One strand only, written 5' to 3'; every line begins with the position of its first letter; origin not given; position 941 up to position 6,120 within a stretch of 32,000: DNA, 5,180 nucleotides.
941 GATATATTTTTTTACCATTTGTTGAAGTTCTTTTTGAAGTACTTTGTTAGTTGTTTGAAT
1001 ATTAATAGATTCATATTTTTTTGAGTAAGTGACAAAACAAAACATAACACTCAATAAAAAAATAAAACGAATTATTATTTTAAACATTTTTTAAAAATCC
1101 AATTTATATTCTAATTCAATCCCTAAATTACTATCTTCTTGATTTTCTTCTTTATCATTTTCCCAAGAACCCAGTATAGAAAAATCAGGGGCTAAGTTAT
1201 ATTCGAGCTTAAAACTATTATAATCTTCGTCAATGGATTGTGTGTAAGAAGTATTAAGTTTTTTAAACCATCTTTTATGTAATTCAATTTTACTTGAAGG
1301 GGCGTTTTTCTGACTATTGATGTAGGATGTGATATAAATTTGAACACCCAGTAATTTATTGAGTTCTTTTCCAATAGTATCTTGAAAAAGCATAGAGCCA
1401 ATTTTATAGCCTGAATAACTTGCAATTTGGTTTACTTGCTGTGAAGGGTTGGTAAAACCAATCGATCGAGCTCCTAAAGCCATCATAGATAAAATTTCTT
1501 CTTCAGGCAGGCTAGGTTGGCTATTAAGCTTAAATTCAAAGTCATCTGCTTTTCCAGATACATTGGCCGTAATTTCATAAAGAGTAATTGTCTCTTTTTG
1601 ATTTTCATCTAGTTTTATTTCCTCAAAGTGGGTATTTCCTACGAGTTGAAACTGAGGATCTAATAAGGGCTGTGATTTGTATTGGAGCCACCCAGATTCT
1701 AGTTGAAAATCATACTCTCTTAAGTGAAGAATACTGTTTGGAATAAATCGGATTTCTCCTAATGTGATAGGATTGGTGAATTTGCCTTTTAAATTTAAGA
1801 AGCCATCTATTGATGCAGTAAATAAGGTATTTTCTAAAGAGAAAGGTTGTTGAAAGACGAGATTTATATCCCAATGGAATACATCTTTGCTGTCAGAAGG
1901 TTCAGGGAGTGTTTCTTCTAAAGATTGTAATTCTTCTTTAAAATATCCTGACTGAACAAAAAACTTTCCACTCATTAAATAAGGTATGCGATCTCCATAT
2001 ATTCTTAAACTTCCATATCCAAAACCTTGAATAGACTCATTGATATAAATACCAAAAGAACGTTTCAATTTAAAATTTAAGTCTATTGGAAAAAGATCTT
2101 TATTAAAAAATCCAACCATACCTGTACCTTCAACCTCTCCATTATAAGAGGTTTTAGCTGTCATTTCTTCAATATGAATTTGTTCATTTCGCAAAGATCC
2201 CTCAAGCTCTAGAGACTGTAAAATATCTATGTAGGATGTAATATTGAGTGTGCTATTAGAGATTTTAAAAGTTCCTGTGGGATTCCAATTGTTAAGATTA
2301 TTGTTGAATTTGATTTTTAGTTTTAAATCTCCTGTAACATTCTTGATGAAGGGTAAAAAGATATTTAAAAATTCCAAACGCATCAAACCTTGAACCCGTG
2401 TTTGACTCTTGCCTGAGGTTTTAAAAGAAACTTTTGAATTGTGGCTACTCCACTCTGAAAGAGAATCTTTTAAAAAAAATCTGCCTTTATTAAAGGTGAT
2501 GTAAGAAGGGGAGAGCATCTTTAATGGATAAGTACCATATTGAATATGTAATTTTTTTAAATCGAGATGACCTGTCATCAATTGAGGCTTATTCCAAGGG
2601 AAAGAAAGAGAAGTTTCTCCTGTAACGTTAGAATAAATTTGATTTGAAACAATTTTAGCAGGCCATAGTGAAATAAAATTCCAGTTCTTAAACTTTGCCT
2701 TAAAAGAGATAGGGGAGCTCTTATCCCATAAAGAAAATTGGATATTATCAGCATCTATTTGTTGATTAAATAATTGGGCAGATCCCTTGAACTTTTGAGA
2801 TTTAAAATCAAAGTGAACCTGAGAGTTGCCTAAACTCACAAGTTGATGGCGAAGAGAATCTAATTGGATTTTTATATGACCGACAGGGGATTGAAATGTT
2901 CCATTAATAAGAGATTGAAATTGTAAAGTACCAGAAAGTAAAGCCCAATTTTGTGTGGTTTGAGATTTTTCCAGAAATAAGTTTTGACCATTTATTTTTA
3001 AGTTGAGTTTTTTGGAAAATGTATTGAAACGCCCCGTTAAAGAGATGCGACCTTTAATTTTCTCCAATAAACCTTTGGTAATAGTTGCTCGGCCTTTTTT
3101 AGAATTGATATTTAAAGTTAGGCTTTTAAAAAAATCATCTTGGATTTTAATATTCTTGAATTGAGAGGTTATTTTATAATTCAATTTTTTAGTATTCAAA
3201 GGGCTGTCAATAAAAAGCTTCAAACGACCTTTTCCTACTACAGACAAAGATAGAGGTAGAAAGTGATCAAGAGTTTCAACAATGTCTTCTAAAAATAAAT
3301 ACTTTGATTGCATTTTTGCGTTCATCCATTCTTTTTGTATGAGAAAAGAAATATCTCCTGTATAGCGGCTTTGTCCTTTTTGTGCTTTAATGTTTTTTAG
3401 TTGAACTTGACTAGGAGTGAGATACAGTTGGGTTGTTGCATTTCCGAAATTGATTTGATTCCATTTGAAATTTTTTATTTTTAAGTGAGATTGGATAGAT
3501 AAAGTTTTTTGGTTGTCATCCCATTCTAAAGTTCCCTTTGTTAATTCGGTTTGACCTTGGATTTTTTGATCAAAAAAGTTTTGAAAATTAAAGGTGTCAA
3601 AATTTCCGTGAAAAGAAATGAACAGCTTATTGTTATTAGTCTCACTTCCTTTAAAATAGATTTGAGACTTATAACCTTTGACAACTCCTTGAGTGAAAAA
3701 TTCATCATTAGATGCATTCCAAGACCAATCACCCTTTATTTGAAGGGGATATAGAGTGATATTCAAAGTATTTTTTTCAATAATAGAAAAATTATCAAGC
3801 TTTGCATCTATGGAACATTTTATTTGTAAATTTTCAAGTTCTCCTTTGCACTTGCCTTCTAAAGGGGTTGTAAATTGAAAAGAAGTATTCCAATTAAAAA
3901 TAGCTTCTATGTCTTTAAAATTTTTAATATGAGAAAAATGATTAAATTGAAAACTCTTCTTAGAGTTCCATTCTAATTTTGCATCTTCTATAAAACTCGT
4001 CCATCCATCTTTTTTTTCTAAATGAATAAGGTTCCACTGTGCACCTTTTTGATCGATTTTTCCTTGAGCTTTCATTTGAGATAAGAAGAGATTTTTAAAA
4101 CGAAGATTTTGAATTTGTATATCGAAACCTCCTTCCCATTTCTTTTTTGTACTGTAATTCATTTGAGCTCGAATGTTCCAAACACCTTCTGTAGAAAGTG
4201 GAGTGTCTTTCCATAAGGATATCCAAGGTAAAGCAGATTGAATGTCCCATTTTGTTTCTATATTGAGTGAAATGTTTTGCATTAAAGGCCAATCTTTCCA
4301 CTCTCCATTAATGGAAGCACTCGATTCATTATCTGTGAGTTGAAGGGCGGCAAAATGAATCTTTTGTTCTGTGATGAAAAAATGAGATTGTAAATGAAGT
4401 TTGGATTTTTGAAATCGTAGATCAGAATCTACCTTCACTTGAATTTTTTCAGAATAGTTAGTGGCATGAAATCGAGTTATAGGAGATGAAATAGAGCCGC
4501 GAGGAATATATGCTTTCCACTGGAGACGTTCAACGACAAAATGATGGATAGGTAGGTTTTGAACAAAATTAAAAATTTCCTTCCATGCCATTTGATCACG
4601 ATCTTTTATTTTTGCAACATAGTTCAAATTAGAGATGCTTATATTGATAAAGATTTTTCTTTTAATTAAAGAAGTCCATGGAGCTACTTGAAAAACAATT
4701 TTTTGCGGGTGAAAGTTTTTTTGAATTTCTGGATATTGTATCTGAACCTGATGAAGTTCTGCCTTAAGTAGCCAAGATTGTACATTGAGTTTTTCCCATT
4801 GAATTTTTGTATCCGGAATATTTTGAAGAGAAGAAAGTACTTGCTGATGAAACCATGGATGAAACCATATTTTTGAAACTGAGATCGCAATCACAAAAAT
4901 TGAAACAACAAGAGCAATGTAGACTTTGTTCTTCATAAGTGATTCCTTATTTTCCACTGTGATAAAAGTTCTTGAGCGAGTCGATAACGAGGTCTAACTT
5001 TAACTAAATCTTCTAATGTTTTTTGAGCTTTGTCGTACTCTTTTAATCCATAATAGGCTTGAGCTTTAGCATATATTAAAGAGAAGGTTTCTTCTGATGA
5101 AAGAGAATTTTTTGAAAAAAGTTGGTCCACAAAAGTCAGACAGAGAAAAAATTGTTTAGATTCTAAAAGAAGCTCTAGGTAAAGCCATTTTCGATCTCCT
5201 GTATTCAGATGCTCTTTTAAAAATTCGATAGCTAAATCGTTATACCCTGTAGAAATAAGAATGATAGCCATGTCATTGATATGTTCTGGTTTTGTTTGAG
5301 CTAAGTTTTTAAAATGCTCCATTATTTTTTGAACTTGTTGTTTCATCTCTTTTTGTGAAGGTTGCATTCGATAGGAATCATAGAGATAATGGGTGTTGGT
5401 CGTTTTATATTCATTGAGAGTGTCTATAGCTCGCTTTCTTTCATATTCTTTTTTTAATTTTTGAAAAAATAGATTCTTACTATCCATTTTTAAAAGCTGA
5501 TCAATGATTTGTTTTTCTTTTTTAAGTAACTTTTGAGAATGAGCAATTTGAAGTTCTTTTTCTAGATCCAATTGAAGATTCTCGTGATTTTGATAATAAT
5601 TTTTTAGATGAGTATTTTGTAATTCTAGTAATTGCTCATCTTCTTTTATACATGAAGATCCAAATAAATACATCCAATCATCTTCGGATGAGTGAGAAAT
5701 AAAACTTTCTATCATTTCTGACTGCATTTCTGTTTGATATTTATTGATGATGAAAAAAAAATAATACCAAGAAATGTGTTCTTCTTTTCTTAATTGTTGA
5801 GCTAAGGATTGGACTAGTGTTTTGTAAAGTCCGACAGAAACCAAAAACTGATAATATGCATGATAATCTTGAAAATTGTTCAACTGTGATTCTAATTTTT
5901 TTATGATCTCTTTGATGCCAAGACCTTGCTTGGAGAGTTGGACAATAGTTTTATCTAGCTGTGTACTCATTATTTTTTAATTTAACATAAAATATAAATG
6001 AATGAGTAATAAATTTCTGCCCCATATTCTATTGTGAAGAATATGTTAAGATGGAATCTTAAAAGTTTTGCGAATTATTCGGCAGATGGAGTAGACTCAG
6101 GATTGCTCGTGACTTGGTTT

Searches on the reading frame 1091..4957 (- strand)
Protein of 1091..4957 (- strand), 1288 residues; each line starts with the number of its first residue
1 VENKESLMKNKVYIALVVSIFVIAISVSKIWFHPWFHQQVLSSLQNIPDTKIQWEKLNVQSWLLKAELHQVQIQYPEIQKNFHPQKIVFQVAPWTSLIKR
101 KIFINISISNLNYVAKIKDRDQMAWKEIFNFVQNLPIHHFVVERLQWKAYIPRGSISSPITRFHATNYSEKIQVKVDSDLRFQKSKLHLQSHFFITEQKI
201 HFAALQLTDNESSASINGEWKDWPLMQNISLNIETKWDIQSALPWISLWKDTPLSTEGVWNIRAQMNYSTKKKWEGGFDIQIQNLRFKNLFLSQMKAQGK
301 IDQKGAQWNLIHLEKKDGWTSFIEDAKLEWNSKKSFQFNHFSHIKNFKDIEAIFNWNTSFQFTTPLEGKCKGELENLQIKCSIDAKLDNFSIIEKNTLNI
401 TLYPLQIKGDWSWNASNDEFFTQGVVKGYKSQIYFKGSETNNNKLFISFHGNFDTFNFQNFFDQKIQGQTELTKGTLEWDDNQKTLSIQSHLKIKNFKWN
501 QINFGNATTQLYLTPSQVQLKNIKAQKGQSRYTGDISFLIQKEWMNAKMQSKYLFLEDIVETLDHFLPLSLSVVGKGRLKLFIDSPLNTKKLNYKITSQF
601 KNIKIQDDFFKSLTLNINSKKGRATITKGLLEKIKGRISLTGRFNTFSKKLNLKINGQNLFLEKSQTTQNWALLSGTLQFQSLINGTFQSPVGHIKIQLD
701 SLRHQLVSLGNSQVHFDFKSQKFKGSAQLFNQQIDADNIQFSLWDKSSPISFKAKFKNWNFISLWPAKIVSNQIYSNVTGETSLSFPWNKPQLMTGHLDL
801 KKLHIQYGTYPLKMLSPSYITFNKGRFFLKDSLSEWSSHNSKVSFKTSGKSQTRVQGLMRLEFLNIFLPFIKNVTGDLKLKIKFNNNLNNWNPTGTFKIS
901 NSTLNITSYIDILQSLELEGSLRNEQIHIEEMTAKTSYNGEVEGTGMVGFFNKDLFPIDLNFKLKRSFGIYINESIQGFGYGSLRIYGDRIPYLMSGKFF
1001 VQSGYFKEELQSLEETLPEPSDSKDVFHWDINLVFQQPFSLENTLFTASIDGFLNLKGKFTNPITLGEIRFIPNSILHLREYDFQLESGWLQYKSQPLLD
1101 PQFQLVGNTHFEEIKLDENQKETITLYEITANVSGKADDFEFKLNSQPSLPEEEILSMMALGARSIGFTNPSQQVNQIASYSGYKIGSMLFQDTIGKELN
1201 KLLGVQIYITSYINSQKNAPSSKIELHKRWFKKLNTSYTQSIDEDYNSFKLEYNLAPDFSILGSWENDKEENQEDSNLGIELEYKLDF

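Call 35: search_protein_families(library=padloc, proteins=[window:1091-4957:-], max_evalue=0.01)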
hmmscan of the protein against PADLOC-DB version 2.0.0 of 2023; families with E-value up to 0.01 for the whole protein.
window:1091-4957:- (1288 aa): 0 families

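Call 67: search_protein_families(library=pfam, proteins=[window:1091-4957:-], max_evalue=0.1)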
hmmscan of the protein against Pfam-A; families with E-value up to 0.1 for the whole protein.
window:1091-4957:- (1288 aa): 2 families
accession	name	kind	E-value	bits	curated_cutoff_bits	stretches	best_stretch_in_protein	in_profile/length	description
PF04357.19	TamB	-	2.1e-29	103.4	22.4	1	931-1288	2-381/381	TamB, inner membrane protein subunit of TAM complex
PF18692.7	DUF5640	-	0.012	15.9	28.5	0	887-935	28-76/85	Family of unknown function (DUF5640)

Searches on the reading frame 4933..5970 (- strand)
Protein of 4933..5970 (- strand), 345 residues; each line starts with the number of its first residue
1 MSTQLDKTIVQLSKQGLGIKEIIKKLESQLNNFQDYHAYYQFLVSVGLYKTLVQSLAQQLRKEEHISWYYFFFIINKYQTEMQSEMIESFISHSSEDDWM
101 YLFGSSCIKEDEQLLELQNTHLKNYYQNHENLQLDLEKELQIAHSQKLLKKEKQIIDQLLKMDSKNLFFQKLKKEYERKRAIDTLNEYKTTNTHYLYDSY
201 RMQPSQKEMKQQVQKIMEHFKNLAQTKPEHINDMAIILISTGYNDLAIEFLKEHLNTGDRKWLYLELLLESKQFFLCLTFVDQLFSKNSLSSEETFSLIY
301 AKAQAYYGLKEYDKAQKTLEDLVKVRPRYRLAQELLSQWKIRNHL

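Call 35: search_protein_families(library=padloc, proteins=[window:4933-5970:-], max_evalue=0.01)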
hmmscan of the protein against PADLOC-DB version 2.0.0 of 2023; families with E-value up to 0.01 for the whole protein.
window:4933-5970:- (345 aa): 0 families

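Call 67: search_protein_families(library=pfam, proteins=[window:4933-5970:-], max_evalue=0.1)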
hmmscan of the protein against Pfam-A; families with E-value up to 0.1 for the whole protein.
window:4933-5970:- (345 aa): 7 families
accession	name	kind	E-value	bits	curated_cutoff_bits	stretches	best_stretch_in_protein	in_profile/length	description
PF13181.12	TPR_8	-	5.6e-05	23.4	25.7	1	298-328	3-33/34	Tetratricopeptide repeat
PF13428.12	TPR_14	-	0.00013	22.8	23.5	1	298-338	3-43/44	Tetratricopeptide repeat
PF14559.12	TPR_19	-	0.00013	22.6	25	1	299-338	28-67/68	Tetratricopeptide repeat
PF14853.12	Fis1_TPR_C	-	0.0014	19.3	25.3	1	299-336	4-41/53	Fis1 C-terminal tetratricopeptide repeat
PF07719.23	TPR_2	-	0.0019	18.7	27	1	300-328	5-33/34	Tetratricopeptide repeat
PF13432.12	TPR_16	-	0.01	16.7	32.7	1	300-337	1-38/65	Tetratricopeptide repeat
PF13174.12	TPR_6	-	0.035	15.2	26.3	1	300-327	4-31/33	Tetratricopeptide repeat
